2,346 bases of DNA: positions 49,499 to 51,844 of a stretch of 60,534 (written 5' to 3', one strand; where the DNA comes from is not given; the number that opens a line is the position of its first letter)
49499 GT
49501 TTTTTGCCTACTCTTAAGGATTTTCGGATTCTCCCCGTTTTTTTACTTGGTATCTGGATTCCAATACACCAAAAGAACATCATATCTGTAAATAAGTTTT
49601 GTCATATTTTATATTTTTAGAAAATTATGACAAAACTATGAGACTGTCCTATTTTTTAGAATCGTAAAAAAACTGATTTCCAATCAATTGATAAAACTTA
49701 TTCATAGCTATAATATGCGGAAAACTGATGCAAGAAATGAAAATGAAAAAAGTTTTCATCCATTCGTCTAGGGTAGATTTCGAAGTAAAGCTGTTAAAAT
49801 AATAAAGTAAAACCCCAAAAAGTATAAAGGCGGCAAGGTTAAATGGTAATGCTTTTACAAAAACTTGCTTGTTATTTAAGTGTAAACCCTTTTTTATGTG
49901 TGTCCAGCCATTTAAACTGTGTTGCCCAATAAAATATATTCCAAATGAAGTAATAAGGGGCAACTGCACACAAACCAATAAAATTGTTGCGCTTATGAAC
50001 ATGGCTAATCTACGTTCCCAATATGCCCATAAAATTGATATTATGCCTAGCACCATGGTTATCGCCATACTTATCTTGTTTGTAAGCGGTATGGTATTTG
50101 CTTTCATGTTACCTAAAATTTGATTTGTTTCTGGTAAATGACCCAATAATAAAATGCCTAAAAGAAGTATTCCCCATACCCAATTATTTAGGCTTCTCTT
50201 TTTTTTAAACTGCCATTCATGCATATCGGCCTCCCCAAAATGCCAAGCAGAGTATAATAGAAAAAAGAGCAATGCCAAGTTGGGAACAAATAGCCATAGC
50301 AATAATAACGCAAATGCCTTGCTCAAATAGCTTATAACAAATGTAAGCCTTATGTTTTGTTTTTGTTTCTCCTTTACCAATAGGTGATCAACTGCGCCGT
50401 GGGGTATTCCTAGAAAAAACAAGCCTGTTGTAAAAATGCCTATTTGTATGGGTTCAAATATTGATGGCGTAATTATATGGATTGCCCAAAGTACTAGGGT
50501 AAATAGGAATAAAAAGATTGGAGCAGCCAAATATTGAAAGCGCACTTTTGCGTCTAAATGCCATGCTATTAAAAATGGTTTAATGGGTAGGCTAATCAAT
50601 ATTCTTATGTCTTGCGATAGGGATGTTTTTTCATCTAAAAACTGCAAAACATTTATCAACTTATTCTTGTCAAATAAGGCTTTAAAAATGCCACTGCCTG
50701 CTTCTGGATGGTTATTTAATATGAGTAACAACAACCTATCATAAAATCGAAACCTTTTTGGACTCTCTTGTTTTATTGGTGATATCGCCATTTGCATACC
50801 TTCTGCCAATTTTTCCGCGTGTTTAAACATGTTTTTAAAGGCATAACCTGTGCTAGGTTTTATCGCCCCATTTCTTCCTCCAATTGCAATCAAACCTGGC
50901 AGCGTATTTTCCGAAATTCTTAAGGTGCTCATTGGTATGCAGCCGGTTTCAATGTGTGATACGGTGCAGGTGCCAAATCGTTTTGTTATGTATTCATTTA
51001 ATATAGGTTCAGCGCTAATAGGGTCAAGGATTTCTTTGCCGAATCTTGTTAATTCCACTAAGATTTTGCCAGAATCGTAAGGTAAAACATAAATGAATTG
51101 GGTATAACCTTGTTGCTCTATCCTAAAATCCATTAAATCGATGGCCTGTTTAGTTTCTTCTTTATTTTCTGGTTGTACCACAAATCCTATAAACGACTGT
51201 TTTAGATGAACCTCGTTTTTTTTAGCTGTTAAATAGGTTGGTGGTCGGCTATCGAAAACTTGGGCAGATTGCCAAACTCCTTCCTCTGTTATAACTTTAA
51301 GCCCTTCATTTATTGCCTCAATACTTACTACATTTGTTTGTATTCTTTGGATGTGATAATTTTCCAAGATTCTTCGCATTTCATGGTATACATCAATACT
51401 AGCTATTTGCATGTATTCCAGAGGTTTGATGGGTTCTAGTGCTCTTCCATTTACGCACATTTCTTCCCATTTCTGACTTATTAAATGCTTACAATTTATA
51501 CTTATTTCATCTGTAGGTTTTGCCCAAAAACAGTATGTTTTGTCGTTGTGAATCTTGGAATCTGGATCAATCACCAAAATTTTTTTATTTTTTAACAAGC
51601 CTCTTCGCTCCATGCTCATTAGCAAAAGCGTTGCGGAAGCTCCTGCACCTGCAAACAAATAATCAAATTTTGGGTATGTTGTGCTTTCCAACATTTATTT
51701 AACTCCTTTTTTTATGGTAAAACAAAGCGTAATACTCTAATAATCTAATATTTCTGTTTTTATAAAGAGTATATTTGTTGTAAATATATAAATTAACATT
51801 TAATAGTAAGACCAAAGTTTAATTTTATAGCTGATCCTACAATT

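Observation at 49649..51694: Lycopene cyclase and beta-carotene 15,15'-dioxygenase fused in one 681-aa polypeptide next to the rhodopsin gene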

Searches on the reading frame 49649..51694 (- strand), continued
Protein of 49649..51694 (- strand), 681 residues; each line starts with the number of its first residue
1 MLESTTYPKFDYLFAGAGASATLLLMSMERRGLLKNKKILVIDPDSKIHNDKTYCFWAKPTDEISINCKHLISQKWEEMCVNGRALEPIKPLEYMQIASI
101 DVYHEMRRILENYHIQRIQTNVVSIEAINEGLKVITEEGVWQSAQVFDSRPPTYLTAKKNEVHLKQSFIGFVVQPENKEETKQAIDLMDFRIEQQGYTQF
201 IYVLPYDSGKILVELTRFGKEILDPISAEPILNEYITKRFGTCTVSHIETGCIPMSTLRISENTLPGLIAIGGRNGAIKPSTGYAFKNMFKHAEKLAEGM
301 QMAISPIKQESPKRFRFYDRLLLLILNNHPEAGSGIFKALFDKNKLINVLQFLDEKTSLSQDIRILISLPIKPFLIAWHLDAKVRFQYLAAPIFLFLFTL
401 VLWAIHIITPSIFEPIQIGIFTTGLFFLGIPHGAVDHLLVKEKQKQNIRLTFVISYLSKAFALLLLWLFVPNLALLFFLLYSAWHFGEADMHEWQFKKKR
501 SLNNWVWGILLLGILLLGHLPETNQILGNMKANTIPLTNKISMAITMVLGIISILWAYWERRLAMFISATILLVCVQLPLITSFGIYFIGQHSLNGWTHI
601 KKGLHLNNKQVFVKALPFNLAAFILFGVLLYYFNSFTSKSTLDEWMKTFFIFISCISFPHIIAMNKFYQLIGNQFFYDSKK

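Call 62: find_encoding_contigs(protein=P0244, flank=8000, max_places=2)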
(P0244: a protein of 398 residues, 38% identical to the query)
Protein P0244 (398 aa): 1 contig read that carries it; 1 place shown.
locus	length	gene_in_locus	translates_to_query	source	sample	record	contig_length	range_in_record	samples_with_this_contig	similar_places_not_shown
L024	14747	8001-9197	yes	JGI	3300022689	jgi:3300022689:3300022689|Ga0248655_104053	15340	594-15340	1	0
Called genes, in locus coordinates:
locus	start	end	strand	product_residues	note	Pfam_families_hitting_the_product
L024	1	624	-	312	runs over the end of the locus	PF01261:AP_endonuc_2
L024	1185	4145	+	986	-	PF07494:Reg_prop (faint), PF07495:Y_Y_Y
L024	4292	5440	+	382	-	PF03773:ArsP_1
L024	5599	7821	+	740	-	PF08532:Glyco_hydro_42M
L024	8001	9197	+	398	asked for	PF05834:Lycopene_cycl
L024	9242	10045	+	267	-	PF15461:BCD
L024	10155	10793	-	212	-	PF06940:DUF1287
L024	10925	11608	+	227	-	PF07929:PRiA4_ORF3 (weak)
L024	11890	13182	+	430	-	PF09925:DUF2157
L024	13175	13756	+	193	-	PF14345:GDYXXLXY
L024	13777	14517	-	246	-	PF02353:CMAS (weak), PF03848:TehB, PF13489:Methyltransf_23, PF05175:MTS (weak), PF13649:Methyltransf_25, PF13847:Methyltransf_31, PF08241:Methyltransf_11, PF08242:Methyltransf_12 (weak)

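Call 80: predict_structure(alignment_id=A3)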
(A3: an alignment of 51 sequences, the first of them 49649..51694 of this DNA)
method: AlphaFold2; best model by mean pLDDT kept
length: 681 residues; sequences in the alignment: 51
mean_pLDDT: 82.2   pTM: 0.73
mean pLDDT of the five models: 82.2, 79.9, 79.8, 78.9, 78.6
residues with pLDDT >= 90: 270; 70-90: 293; 50-70: 98; < 50: 20
segments of 3 or more residues with pLDDT < 50: 1-4, 276-282, 673-681
pLDDT, mean of each block of 10 residues (from residue 1): 63 91 96 95 84 88 95 90 89 90 94 95 88 92 91 83 91 81 79 92 85 92 92 93 88 82 78 55 74 90 67 73 93 92 91 86 90 94 82 87 93 84 63 64 63 78 81 85 83 69 89 93 85 90 96 92 86 91 81 59 72 71 70 57 65 73 70 41 27
secondary structure, 60 per line:
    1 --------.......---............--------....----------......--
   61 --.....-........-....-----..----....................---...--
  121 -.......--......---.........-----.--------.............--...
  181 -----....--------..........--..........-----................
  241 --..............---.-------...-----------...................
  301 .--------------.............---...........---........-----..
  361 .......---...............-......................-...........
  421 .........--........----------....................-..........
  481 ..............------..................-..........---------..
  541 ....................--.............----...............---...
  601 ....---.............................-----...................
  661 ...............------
elements in order (helices of 4 or more, strands of 3 or more residues): E9-15 H19-30 E39-42 E53-58 H63-67 E72-76 E78-81 E93-98 H99-112 E116-118 E122-128 E131-136 E140-148 E163-175 E186-189 E198-207 E210-219 H225-240 E243-256 E268-270 H282-301 H316-328 H332-342 H346-353 H359-367 H371-385 H387-408 H410-429 H432-439 H450-469 H471-494 H501-518 H520-529 H539-560 H563-575 H580-594 H598-604 H608-636 H642-675

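Call 82: search_solved_structures(query=A3, max_evalue=0.1)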
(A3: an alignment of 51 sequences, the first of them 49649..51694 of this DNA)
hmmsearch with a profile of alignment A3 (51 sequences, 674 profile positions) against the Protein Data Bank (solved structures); distinct sequences matched with E-value up to 0.1: 2.
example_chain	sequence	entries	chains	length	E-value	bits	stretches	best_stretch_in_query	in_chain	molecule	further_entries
6gna_A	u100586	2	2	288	0.011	17.2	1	94-200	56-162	Thioredoxin reductase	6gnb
6gnd_A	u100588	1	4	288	0.018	16.4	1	94-200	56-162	Thioredoxin reductase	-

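Call 83: fold_search(model_id=the predicted structure, library=pdb)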
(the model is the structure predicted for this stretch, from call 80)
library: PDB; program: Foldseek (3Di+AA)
matches with E <= 10: 1151; with E <= 0.001: 520
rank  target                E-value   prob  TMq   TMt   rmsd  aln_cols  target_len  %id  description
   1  5tum_B                8.7e-11  1.00  0.32  0.55   8.5       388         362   13  Crystal structure of tetracycline destructase Tet(56) (released 2017-05-10)
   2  3nix_C                9.9e-11  1.00  0.38  0.59   6.3       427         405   11  Crystal structure of flavoprotein/dehydrogenase from Cytophaga hutchinsonii. Northeast Structural Genomics Consortium  (released 2010-06-30)
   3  3nix_A                1.6e-10  1.00  0.35  0.54   8.7       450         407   11  Crystal structure of flavoprotein/dehydrogenase from Cytophaga hutchinsonii. Northeast Structural Genomics Consortium  (released 2010-06-30)
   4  5bva                  1.8e-10  1.00  0.33  0.52   9.3       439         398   10  Structure of flavin-dependent brominase Bmp2 (released 2016-03-09)
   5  5tuk_B                2.8e-10  1.00  0.31  0.51  10.1       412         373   10  Crystal structure of tetracycline destructase Tet(51) (released 2017-05-10)
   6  3oz2                  2.9e-10  1.00  0.39  0.62   5.6       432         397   11  Crystal structure of a geranylgeranyl bacteriochlorophyll reductase-like (Ta0516) from Thermoplasma acidophilum at 1.60  (released 2010-10-27)
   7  8twf_A                3.5e-10  1.00  0.33  0.55   9.3       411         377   13  Crystal structure of tetracycline destructase Tet(56-3) (released 2024-07-03)
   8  8twf_D                3.5e-10  1.00  0.31  0.51  11.6       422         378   12  Crystal structure of tetracycline destructase Tet(56-3) (released 2024-07-03)
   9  3nix_E                5.4e-10  1.00  0.36  0.55   8.0       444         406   10  Crystal structure of flavoprotein/dehydrogenase from Cytophaga hutchinsonii. Northeast Structural Genomics Consortium  (released 2010-06-30)
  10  8twf_B                5.7e-10  1.00  0.33  0.54   8.5       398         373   12  Crystal structure of tetracycline destructase Tet(56-3) (released 2024-07-03)
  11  4opg                  5.7e-10  1.00  0.35  0.49   9.1       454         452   13  Constructing tailored isoprenoid products by structure-guided modification of geranylgeranyl reductase. (released 2014-07-09)
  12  3all_B                6.5e-10  1.00  0.33  0.55   7.8       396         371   10  Crystal structure of 2-methyl-3-hydroxypyridine-5-carboxylic acid oxygenase, mutant Y270A (released 2011-08-10)
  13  5tum_A                7.7e-10  1.00  0.33  0.55   8.2       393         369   12  Crystal structure of tetracycline destructase Tet(56) (released 2017-05-10)
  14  5tul                  9.3e-10  1.00  0.31  0.51   9.9       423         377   11  Crystal structure of tetracycline destructase Tet(55) (released 2017-05-10)
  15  4k2x_B                1.2e-09  1.00  0.33  0.44   9.8       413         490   11  OxyS anhydrotetracycline hydroxylase from Streptomyces rimosus (released 2013-05-15)
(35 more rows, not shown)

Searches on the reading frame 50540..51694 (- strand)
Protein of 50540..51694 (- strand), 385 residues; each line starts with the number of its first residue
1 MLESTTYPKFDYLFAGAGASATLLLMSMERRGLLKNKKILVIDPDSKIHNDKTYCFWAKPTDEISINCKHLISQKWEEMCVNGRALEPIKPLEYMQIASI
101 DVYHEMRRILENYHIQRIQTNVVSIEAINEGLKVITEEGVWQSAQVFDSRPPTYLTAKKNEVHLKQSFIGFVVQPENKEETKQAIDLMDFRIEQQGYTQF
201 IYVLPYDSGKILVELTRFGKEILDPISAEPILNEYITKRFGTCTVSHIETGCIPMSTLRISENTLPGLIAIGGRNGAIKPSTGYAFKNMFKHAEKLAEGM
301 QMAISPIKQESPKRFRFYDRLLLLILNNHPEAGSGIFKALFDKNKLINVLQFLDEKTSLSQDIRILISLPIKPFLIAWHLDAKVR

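Call 32: search_dna_similar(query=window:50540-51694:-, collection=plasmids, mode=protein, max_evalue=0.001, max_rows=25, rows=spread)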
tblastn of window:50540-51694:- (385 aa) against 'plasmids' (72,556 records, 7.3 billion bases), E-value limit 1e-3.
Records with a match: 30; places in all: 30; records where one place covers at least 80% of the query: 30.
Best place of each record, by identity: <60% 30.
By first word of the organism name: Streptomyces 13; Pantoea 10; Persicobacter 2; Streptantibioticus 2; Kitasatospora 1; Candidatus 1; Rubrobacter 1.
By predicted mobility (MOB-suite, as given by PLSDB): non-mobilizable 22; mobilizable 8.
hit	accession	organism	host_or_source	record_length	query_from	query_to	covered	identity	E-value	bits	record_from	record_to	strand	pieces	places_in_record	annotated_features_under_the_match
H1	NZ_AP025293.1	Persicobacter psychrovividus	-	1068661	6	378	97%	29.7%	2e-30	130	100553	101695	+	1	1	none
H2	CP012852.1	Persicobacter sp. JZB09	cell culture,soil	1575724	10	375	95%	28.5%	4e-31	132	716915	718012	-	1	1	none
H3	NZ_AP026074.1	Streptomyces nigrescens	-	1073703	11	375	95%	28.3%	7e-33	137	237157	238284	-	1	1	none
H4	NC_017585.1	Streptantibioticus cattleyicolor NRRL 8057 = DSM 46488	-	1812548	16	375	94%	27.5%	7e-27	120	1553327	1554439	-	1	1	none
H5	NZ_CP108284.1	Streptomyces atratus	-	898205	11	375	95%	26.6%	5e-29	126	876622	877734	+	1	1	lycopene cyclase family protein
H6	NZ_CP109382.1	Streptomyces atratus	-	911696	11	375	95%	26.6%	5e-29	126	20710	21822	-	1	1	lycopene cyclase family protein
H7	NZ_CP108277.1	Streptomyces atratus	-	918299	11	375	95%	26.6%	5e-29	126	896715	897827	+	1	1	lycopene cyclase family protein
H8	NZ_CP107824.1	Streptomyces anulatus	-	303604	10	375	95%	26.4%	1e-28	125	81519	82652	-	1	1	lycopene cyclase family protein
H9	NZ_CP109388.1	Streptomyces anulatus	-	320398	10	375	95%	26.4%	4e-28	123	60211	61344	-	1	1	lycopene cyclase family protein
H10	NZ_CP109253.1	Streptomyces anulatus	-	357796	10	375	95%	26.4%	5e-28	123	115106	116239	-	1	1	lycopene cyclase family protein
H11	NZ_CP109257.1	Streptomyces anulatus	-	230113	10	375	95%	26.4%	1e-27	122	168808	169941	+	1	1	lycopene cyclase family protein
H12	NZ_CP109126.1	Streptomyces anulatus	-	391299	10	375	95%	25.9%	3e-27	120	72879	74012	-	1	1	lycopene cyclase family protein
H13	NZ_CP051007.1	Streptomyces griseofuscus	-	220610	53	375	84%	28.8%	6e-33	138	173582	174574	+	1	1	lycopene cyclase family protein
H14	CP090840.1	Streptomyces viridifaciens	Whole organism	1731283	53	375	84%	28.6%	4e-29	126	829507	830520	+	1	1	lycopene cyclase family protein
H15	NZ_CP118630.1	Pantoea dispersa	Pure isolate,soil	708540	10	379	96%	23.8%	6e-9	66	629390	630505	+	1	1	crtY: lycopene beta-cyclase CrtY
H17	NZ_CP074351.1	Pantoea dispersa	tissue sample,leaves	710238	10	374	95%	23.8%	3e-10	70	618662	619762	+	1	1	crtY: lycopene beta-cyclase CrtY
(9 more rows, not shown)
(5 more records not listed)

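Call 34: get_annotated_region(hit=H17, flank=3000)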
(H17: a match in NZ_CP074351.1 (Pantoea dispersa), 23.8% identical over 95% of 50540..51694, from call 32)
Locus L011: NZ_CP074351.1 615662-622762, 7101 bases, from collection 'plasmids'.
description: Pantoea dispersa strain YSD_J2 plasmid unnamed, complete sequence
organism: Pantoea dispersa (NCBI taxid 59814)
taxonomy: Bacteria; Pseudomonadota; Gammaproteobacteria; Enterobacterales; Erwiniaceae; Pantoea; Pantoea dispersa
host: -; source: tissue sample,leaves; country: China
typing (MOB-suite, as given by PLSDB): non-mobilizable; replicon rep_cluster_1232
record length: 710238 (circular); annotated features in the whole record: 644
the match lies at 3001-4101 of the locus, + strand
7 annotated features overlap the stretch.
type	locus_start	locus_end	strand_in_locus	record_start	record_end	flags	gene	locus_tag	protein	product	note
CDS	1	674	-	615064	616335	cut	-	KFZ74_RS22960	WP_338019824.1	FAD-binding oxidoreductase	-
CDS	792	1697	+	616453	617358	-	-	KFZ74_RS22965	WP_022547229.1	polyprenyl synthetase family protein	-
CDS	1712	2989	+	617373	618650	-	-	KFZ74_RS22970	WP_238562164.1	glycosyltransferase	-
CDS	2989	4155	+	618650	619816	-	crtY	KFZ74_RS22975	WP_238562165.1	lycopene beta-cyclase CrtY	GO:0016117 - carotenoid biosynthetic process [Evidence IEA]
CDS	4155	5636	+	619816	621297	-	-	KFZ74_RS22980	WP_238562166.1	phytoene desaturase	-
CDS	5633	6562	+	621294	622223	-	crtB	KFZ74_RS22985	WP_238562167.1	15-cis-phytoene synthase CrtB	GO:0016117 - carotenoid biosynthetic process [Evidence IEA]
CDS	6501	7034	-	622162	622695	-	-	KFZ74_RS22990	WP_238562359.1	sterol desaturase family protein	GO:0008610 - lipid biosynthetic process [Evidence IEA]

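Call 35: get_annotated_region(hit=H1, flank=6000)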
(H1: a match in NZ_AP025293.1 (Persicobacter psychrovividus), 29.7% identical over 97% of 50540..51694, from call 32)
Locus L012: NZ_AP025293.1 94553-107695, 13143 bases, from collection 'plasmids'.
description: Persicobacter psychrovividus strain NBRC 101262 plasmid pPP1, complete sequence
organism: Persicobacter psychrovividus (NCBI taxid 387638)
taxonomy: Bacteria; Bacteroidota; Cytophagia; Cytophagales; Persicobacteraceae; Persicobacter; Persicobacter psychrovividus
host: -; source: -; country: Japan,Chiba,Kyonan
typing (MOB-suite, as given by PLSDB): non-mobilizable
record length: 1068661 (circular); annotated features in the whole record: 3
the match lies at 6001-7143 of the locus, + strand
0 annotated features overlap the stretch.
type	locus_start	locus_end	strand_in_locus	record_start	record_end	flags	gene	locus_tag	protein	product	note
